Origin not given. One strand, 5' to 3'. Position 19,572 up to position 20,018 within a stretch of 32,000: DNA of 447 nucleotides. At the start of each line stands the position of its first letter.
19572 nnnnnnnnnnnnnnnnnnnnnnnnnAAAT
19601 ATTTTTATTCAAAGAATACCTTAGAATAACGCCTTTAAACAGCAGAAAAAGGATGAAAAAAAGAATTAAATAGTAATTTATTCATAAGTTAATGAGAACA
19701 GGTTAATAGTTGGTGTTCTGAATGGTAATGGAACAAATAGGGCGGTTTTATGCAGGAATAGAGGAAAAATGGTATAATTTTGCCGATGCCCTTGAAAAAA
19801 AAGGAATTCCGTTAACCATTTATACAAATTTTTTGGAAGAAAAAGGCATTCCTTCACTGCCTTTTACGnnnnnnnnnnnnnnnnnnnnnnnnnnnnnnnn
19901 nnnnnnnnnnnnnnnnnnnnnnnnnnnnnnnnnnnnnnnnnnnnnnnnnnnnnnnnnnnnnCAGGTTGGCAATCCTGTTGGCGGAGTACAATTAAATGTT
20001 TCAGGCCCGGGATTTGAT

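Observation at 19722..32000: Tandem paralogous giant proteins share a duplicated KGIP/IPS N-terminal module, a membrane anchor and exactly six beta-sandwich modules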

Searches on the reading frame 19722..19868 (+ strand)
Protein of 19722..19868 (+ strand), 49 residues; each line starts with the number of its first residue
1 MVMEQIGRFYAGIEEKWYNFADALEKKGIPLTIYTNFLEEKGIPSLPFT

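Call 24: search_protein_families(library=pfam, alignment_id=A2, max_evalue=10)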
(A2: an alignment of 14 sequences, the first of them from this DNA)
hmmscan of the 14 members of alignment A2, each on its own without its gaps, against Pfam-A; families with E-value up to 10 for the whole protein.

A. member 1, seq(49 aa): 0 families

B. families by the number of members that match (of 14 scanned): 5 families
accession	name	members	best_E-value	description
PF10281.14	Ish1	2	0.0071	Putative nuclear envelope organisation protein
PF24852.1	DUF7726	1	0.013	Domain of unknown function (DUF7726)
PF07830.18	PP2C_C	1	0.092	Protein serine/threonine phosphatase 2C, C-terminal domain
PF09883.16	DUF2110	1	0.21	DUF2110 central domain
PF10786.14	HI_0552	1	0.21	HI_0552 protein family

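Call 29: search_protein_representatives(alignment_id=A2)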
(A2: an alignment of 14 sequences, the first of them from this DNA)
Query: 14 sequences, 49 profile positions. Proteins with E-value up to 0.001 (for the whole library): 773; up to 1e-10: 297; up to 1e-30: 0. The best 150 are listed.
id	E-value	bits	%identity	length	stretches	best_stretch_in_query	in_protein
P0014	1.4e-20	88.8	-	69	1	1-49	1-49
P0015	7.1e-20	86.6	-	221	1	2-49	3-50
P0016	1.3e-19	85.8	-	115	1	1-49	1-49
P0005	2.2e-19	85.0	-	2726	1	1-48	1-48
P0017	2.9e-19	84.7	-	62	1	2-49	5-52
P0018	4.4e-19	84.1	-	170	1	4-49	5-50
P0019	8.4e-19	83.2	-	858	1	1-49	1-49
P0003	1.2e-18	82.6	-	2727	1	1-49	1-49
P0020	1.4e-18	82.5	-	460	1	1-49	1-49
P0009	1.6e-18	82.3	-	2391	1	2-48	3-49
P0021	1.7e-18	82.2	-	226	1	1-49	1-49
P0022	3.0e-18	81.4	-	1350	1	2-49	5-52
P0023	3.1e-18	81.4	-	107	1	3-49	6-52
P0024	3.9e-18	81.0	-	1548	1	1-49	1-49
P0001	5.1e-18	80.7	-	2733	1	1-49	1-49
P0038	5.4e-17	77.4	-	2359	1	6-49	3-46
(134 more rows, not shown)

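Call 66: search_solved_structures(query=P0038, max_evalue=1)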
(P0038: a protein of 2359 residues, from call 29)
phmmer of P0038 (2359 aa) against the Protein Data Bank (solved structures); distinct sequences matched with E-value up to 1: 0.
